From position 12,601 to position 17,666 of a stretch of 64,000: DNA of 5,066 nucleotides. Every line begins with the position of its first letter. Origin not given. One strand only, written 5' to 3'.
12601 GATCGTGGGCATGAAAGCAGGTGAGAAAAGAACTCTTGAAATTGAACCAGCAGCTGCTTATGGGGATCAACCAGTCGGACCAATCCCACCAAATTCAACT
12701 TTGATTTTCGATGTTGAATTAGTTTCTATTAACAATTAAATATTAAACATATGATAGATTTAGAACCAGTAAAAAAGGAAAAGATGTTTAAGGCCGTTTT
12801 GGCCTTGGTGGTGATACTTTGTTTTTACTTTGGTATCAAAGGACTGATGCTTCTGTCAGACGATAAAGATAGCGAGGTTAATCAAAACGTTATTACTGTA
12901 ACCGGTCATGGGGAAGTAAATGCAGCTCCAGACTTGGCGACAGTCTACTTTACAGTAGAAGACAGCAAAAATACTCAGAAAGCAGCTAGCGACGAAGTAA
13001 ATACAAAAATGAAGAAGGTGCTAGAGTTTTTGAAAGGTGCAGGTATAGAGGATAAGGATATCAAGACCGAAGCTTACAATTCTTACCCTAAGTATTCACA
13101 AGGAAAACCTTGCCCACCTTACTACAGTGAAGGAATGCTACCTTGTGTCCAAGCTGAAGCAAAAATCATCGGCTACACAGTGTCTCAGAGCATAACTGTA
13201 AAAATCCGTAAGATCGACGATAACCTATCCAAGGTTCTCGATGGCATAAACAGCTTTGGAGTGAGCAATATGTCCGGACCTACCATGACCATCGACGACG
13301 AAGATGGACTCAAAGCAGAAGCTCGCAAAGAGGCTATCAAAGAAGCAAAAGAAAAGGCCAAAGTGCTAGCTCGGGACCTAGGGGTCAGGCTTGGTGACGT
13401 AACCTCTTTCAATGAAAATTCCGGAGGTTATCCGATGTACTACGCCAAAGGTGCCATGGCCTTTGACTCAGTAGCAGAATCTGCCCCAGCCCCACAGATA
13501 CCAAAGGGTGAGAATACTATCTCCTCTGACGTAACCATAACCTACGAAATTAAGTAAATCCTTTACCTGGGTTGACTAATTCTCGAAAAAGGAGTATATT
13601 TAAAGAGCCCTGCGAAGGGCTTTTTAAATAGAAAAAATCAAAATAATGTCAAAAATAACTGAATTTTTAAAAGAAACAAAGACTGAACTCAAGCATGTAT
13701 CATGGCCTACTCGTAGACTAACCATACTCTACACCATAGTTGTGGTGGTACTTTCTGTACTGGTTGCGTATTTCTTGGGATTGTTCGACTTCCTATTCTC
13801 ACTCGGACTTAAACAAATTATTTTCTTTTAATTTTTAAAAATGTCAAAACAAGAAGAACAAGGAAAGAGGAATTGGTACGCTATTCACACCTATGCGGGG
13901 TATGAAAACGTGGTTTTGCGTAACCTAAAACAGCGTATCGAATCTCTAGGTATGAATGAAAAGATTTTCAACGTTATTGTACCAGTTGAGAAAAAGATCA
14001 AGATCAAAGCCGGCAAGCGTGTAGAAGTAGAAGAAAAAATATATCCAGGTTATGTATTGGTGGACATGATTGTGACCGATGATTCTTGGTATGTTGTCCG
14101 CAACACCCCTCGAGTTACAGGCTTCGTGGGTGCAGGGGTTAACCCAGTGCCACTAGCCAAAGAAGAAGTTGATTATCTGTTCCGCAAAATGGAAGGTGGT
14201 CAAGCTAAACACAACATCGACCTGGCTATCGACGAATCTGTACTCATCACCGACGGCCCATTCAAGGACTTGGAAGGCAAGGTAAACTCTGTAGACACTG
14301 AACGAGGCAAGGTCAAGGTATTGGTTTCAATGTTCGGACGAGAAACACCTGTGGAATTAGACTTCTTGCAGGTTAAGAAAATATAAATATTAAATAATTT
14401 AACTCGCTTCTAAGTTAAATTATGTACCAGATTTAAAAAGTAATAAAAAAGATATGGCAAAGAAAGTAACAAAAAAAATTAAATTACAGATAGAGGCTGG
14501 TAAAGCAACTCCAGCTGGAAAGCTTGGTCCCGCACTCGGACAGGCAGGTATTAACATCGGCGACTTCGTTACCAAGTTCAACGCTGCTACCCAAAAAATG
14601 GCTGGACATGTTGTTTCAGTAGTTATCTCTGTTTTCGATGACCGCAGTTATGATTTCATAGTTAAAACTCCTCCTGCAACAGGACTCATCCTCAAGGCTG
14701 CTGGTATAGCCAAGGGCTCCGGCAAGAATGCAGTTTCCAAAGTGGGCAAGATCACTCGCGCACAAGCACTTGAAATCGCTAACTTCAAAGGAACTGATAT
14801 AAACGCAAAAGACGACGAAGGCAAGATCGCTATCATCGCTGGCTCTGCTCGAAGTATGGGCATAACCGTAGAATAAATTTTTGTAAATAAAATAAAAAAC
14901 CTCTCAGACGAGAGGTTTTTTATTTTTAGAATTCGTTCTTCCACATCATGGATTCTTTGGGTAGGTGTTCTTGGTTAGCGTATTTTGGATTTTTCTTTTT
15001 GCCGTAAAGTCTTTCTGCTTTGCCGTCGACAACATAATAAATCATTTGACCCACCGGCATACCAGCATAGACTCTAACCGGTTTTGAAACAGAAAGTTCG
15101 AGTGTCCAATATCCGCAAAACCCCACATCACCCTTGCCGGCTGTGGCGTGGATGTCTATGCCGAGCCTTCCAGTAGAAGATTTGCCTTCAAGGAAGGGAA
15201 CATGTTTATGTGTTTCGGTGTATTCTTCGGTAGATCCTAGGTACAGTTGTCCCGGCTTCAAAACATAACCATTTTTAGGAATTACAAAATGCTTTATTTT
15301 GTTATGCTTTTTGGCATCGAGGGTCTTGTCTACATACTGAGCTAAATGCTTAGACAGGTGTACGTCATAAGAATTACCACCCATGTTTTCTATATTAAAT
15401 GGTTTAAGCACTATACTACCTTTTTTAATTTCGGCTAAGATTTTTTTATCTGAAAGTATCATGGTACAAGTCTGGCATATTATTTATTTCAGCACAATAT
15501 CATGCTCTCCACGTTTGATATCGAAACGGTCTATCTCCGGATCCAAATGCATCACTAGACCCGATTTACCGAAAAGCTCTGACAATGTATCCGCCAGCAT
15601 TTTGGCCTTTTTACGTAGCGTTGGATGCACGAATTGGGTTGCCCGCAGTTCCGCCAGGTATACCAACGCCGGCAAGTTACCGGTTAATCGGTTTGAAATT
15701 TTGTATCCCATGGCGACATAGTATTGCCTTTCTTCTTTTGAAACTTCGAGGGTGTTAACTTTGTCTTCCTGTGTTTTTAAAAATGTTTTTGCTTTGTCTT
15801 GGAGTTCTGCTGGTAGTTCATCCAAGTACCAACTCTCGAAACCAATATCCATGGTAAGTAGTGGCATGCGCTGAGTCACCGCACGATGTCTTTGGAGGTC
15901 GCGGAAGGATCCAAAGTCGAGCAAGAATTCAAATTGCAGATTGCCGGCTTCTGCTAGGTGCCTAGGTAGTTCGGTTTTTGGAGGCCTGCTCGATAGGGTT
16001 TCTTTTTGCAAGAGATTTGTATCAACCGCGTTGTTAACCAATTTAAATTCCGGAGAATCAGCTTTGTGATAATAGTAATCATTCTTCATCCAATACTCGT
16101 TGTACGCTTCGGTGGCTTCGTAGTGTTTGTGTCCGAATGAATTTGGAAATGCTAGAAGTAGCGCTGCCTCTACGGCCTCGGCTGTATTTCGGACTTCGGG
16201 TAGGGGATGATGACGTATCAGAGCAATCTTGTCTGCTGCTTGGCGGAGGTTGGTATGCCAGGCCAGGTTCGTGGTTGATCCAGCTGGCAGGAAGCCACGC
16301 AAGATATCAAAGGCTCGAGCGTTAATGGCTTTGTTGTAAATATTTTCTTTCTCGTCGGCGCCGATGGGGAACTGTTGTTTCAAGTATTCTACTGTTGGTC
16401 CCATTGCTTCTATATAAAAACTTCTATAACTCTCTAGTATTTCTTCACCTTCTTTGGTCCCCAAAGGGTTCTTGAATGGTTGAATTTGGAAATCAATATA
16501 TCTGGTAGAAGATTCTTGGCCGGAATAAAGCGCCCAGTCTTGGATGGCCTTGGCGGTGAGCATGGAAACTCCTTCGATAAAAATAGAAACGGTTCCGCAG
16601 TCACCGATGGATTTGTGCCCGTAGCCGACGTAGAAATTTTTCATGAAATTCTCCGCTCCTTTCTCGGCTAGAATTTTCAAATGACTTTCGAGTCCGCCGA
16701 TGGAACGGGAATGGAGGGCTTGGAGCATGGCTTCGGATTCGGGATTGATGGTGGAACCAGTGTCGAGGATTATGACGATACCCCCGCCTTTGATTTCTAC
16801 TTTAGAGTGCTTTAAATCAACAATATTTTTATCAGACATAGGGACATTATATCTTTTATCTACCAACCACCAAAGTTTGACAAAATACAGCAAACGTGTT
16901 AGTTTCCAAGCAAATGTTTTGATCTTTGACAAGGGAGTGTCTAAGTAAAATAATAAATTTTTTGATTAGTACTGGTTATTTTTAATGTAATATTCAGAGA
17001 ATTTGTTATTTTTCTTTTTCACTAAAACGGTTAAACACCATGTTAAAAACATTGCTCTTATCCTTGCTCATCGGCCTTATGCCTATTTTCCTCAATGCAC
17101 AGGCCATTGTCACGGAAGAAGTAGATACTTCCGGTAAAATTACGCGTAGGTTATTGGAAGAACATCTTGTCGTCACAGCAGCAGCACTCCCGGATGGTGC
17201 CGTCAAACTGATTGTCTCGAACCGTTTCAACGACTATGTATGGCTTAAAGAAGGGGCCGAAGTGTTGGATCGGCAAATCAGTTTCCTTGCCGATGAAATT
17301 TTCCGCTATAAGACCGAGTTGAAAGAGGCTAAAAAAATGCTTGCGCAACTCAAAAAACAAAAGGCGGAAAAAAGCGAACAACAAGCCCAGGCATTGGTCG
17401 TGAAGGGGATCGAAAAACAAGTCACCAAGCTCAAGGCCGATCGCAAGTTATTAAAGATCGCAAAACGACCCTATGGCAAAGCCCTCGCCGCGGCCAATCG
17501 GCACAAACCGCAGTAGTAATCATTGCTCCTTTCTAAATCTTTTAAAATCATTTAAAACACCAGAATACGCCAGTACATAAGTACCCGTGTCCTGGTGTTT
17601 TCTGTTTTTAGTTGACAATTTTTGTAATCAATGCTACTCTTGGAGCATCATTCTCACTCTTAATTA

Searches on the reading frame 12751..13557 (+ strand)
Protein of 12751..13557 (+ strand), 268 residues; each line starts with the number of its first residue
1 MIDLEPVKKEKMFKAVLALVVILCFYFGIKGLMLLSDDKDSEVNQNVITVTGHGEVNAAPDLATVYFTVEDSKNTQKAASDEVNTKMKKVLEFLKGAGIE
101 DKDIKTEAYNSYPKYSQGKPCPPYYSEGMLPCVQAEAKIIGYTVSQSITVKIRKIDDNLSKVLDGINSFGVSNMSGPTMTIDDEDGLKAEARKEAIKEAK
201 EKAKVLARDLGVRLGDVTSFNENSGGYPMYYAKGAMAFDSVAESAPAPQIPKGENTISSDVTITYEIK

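Call 47: search_protein_families(library=pfam, proteins=[window:12751-13557:+])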
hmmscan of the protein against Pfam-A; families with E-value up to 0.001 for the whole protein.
window:12751-13557:+ (268 aa): 1 family
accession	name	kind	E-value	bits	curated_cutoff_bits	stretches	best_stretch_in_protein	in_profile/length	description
PF04402.19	SIMPL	-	1.5e-51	176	25.2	1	48-265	1-205/205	Protein of unknown function (DUF541)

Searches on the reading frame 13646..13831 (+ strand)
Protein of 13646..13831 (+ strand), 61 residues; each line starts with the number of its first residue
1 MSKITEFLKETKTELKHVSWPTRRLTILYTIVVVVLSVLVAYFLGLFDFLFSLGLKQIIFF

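Call 58: search_protein_families(library=pfam, proteins=[window:13646-13831:+], max_evalue=0.01)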
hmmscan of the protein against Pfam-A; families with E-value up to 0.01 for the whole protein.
window:13646-13831:+ (61 aa): 1 family
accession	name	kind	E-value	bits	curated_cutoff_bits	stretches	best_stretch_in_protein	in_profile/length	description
PF00584.25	SecE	-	4.8e-18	65.3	22.7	1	6-59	2-54/55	SecE/Sec61-gamma subunits of protein translocation complex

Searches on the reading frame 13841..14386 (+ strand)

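Call 47: search_protein_families(library=pfam, proteins=[window:13841-14386:+])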
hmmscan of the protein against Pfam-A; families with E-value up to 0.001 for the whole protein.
window:13841-14386:+ (181 aa): 2 families
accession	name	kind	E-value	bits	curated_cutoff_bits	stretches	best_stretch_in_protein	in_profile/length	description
PF02357.24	NusG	-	5.2e-27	94.6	22.2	1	11-112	2-91/93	Transcription termination factor nusG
PF00467.35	KOW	-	2.5e-05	24.3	22.3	1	132-160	3-29/32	KOW motif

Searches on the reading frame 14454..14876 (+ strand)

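Call 47: search_protein_families(library=pfam, proteins=[window:14454-14876:+])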
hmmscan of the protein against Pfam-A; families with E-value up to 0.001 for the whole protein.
window:14454-14876:+ (140 aa): 2 families
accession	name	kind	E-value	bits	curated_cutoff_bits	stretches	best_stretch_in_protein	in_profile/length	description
PF03946.19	Ribosomal_L11_N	-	1.5e-23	82.7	32.9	1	9-66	1-58/58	Ribosomal protein L11, N-terminal domain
PF00298.24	Ribosomal_L11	-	1.3e-21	77.2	21.4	1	71-139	1-69/69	Ribosomal protein L11, RNA binding domain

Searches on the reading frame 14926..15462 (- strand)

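Call 48: search_protein_families(library=pfam, proteins=[window:14926-15462:-])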
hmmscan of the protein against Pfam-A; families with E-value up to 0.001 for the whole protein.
window:14926-15462:- (178 aa): 1 family
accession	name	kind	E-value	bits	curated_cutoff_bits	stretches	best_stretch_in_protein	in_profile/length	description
PF22769.1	DCD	-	3.1e-34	118.7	27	1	2-143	1-151/153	dCTP deaminase-like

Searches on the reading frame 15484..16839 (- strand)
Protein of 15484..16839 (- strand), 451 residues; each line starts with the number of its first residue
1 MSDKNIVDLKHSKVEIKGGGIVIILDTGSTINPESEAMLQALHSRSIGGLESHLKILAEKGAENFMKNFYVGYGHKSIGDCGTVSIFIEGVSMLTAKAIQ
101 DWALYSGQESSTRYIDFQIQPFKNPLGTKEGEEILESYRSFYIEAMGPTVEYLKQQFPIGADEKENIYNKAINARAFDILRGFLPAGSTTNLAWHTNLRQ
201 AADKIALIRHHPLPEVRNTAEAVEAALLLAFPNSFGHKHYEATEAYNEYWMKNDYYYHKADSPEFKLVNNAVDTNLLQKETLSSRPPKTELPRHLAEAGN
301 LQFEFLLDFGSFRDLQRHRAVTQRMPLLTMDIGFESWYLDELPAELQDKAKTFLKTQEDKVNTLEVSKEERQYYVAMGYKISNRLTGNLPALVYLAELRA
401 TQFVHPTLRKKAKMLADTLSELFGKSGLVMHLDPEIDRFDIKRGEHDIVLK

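Call 9: search_protein_families(library=ncbifam, proteins=[window:15484-16839:-])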
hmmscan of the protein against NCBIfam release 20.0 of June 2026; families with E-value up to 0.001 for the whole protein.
window:15484-16839:- (451 aa): 1 family
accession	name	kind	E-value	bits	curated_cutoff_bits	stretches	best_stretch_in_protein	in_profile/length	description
TIGR02170.1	thyX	equivalog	0.00025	20.7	87.9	0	73-235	49-208/211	FAD-dependent thymidylate synthase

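Call 44: find_related_loci(query=window:15484-16839:-, collection=metagenome_contigs, flank=10000)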
Query window:15484-16839:- (451 aa) in metagenome_contigs; peptide patterns used: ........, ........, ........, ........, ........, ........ (x = any residue, [..] = any of these).
138 stretches matched a pattern; 31 encode a relative of the query (tblastn E <= 1e-3); 31 distinct loci.
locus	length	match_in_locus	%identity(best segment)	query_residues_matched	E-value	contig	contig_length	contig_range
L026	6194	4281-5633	94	1-451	0e+0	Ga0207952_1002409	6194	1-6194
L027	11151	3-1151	95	69-451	0e+0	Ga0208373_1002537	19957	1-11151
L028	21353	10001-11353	78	1-451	0e+0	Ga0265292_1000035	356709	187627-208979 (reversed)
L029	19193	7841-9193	76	1-451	0e+0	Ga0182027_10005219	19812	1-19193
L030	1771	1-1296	79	20-451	0e+0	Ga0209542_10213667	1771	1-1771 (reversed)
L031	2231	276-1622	74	3-451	0e+0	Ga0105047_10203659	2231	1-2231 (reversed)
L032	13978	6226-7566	76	5-451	0e+0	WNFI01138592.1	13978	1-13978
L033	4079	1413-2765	75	1-451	0e+0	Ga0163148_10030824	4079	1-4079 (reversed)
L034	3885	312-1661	73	2-451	0e+0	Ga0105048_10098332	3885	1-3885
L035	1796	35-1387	75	1-451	0e+0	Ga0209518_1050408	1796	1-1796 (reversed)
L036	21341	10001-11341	72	5-451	0e+0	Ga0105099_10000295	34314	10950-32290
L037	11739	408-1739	71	8-451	0e+0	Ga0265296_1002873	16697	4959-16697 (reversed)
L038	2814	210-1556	71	3-451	0e+0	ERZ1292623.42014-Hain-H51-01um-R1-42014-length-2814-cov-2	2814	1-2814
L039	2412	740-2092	72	1-451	0e+0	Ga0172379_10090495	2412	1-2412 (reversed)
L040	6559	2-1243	78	38-451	0e+0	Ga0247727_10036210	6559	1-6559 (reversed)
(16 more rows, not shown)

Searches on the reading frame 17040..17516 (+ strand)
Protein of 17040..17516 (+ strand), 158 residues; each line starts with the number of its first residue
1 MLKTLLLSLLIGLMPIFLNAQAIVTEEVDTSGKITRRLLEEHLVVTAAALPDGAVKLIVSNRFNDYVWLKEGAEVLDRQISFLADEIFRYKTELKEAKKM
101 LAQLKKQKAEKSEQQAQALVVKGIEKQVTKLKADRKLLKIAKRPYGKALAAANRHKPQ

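Call 48: search_protein_families(library=pfam, proteins=[window:17040-17516:+])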
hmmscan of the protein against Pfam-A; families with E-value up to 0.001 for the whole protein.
window:17040-17516:+ (158 aa): 0 families

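Call 65: search_protein_families(library=pfam, proteins=[window:17040-17516:+], max_evalue=1)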
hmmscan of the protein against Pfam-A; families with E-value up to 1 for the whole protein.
window:17040-17516:+ (158 aa): 8 families
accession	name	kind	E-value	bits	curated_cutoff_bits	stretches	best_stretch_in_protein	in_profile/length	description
PF18599.6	LCIB_C_CA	-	0.013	15.2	25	1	68-125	132-189/223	Limiting CO2-inducible proteins B/C beta carbonyic anhydrases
PF11462.14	DUF3203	-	0.033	14.8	25.4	1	97-134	36-73/74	Protein of unknown function (DUF3203)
PF22985.3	KH_BICC1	-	0.067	13.4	27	1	111-138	37-64/73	Protein bicaudal C homolog 1, KH-like domain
PF22720.1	SNaCT14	-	0.068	13.9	27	1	70-113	137-180/186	Short NACHT-associated C-Terminal domain, family 14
PF03310.18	Cauli_DNA-bind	-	0.1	13.2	24.2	1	89-143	10-65/117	Caulimovirus DNA-binding protein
PF06810.17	Phage_scaffold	-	0.2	12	35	1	72-134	28-96/170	Phage capsid assembly scaffolding protein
PF17561.7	TssO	-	0.25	12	29.2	1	88-135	30-78/148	Type VI secretion system, TssO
PF08286.16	Spc24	-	0.28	11.8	25.3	1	78-132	11-59/109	Spc24 subunit of Ndc80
